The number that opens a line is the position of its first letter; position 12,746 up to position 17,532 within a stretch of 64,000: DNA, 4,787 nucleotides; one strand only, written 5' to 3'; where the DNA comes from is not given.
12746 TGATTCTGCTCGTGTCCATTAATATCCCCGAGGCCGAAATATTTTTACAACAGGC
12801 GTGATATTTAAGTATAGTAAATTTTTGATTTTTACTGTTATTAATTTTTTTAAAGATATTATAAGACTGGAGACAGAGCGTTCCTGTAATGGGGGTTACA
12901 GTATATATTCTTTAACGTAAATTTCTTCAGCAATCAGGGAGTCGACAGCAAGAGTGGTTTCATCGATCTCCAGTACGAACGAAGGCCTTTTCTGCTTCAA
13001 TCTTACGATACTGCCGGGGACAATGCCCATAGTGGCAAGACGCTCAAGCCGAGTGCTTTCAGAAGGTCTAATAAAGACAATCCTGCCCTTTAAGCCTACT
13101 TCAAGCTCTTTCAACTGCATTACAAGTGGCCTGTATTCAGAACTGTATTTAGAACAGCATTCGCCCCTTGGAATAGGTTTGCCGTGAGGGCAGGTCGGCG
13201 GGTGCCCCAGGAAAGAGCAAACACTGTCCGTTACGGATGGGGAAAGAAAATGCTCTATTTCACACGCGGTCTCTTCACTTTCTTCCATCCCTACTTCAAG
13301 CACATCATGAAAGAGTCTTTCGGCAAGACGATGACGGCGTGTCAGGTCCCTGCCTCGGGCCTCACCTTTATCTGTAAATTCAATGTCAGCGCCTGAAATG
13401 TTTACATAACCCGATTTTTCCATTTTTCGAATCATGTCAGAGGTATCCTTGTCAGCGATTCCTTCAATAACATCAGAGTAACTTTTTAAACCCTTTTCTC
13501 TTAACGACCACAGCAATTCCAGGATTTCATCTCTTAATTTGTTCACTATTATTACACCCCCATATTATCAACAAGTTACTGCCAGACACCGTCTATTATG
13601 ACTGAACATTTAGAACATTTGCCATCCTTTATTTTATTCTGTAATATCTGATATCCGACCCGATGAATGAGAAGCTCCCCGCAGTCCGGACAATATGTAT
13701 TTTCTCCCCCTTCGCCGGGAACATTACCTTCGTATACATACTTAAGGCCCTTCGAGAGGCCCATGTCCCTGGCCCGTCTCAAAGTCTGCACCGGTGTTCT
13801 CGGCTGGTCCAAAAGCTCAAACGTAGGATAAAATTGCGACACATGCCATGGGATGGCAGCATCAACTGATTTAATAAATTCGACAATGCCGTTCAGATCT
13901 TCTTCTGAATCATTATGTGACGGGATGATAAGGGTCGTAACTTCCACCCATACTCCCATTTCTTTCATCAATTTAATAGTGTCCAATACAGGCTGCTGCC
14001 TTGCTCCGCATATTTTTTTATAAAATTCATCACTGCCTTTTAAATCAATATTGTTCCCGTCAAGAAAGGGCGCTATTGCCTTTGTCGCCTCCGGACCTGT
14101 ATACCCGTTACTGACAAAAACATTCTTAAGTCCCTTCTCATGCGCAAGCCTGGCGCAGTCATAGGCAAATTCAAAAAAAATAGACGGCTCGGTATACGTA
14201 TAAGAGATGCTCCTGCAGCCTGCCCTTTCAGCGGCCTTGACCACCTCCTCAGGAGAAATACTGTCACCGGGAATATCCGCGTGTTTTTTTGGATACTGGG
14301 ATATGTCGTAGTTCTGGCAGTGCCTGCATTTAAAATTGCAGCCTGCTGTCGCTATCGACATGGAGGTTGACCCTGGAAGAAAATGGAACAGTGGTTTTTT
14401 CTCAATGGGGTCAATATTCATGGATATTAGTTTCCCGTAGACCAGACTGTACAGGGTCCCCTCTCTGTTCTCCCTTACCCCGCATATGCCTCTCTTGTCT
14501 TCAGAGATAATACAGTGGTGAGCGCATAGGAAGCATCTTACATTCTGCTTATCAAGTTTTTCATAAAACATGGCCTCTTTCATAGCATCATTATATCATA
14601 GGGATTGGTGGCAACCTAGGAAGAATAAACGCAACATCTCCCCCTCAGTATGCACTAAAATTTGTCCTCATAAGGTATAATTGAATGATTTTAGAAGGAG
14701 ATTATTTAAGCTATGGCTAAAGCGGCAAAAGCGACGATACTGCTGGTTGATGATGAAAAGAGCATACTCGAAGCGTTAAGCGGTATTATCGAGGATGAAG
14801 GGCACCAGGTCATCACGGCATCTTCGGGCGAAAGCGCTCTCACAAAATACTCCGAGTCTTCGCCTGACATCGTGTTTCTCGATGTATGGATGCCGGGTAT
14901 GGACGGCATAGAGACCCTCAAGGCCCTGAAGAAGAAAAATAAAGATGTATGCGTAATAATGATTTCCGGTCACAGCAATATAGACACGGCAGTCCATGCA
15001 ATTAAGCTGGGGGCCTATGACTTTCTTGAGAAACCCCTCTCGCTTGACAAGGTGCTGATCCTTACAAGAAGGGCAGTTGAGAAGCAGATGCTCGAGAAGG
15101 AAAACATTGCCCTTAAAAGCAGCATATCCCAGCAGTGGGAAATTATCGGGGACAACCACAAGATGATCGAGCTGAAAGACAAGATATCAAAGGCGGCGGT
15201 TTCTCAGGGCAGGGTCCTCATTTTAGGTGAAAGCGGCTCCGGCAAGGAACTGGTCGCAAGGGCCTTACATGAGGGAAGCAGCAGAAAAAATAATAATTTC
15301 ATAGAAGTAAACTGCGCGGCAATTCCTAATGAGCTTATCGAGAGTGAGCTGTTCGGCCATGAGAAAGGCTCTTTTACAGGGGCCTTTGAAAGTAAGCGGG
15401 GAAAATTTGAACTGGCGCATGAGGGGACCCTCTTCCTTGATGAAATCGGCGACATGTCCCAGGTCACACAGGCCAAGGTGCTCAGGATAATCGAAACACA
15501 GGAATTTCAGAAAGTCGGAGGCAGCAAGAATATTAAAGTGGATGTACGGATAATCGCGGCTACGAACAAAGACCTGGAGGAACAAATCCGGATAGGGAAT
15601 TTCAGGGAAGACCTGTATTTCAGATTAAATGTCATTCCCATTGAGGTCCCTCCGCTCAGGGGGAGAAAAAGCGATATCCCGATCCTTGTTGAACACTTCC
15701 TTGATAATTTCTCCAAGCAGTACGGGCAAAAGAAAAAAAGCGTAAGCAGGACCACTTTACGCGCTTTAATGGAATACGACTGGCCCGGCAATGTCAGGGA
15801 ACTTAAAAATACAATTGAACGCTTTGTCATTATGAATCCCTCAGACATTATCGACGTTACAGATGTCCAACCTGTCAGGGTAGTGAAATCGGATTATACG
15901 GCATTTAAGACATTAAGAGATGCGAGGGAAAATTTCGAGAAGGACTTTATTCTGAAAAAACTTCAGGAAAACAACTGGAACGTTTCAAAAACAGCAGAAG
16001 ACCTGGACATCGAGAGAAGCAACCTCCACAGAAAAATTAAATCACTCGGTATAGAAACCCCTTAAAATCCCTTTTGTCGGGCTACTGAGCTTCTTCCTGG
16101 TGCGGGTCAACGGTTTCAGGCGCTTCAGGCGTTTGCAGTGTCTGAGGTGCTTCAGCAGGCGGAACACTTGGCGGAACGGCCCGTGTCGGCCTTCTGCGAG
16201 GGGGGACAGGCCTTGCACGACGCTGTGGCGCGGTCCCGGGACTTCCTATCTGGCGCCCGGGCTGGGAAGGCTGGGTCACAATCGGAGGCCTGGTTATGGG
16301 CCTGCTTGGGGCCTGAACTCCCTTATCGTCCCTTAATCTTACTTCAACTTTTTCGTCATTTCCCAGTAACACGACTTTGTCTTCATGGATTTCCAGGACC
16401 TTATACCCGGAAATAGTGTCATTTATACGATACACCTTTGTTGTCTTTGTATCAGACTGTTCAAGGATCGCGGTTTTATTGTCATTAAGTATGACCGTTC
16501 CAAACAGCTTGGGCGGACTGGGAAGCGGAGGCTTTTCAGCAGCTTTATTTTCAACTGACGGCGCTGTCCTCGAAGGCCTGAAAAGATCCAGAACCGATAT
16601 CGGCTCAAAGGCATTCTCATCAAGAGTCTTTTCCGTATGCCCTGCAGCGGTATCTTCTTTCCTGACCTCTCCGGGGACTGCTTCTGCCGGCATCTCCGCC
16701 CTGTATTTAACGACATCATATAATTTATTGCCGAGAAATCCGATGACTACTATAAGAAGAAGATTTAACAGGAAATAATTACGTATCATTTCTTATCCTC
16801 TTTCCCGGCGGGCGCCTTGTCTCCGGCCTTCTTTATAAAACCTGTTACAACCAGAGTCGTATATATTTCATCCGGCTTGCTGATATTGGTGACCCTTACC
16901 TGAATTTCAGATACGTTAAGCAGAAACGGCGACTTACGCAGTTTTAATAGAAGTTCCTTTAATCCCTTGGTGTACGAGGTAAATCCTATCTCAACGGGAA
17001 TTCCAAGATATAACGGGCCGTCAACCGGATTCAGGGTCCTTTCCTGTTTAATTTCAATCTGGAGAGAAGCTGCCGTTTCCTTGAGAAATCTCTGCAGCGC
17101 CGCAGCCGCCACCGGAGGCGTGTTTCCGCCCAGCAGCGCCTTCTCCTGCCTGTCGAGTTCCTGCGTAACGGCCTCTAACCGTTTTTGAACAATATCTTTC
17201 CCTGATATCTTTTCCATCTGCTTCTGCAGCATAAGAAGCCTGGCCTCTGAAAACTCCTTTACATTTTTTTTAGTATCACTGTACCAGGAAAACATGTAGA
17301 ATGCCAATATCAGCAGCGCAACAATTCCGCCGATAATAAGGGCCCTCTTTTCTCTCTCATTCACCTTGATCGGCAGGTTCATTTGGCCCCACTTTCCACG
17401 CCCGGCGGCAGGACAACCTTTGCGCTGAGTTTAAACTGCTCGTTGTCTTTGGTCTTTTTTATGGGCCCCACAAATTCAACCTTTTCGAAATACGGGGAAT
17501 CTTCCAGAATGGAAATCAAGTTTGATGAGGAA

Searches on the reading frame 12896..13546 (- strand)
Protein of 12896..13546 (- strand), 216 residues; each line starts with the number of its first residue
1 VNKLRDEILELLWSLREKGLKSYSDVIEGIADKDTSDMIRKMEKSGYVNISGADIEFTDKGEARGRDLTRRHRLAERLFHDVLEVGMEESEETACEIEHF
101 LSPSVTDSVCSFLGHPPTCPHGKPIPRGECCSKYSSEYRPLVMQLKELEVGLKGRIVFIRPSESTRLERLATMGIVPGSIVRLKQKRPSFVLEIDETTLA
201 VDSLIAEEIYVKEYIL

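Call 26: search_protein_families(library=pfam, proteins=[window:12896-13546:-], max_evalue=0.0001)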
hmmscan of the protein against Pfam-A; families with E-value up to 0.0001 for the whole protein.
window:12896-13546:- (216 aa): 2 families
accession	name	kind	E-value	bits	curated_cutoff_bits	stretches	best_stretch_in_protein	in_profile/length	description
PF02742.21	Fe_dep_repr_C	-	1.8e-25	89.2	27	1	58-127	1-70/70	Iron dependent repressor, metal binding and dimerisation domain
PF04023.20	FeoA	-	9.2e-14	51.7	23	1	143-212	1-73/74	FeoA domain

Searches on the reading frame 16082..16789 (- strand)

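Call 7: search_protein_families(library=pfam, proteins=[window:16082-16789:-], max_evalue=0.01)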
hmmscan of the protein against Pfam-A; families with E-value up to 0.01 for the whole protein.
window:16082-16789:- (235 aa): 1 family
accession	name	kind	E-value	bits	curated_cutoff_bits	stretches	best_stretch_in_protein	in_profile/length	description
PF11356.14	T2SSC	-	4e-07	30.4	27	1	16-142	4-131/141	Type II secretion system protein C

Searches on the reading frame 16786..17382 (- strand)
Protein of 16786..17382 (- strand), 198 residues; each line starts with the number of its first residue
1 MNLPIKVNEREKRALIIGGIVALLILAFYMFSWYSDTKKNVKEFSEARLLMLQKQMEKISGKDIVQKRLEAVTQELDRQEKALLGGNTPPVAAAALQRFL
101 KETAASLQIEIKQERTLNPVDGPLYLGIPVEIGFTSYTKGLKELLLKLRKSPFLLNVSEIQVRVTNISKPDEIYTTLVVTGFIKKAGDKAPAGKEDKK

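Call 7: search_protein_families(library=pfam, proteins=[window:16786-17382:-], max_evalue=0.01)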
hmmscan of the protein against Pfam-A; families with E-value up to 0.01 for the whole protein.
window:16786-17382:- (198 aa): 1 family
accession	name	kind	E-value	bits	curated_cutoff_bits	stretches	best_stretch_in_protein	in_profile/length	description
PF10741.14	T2SSM_b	-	8.9e-07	29.2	21.7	1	79-181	2-109/111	Type II secretion system (T2SS), protein M subtype b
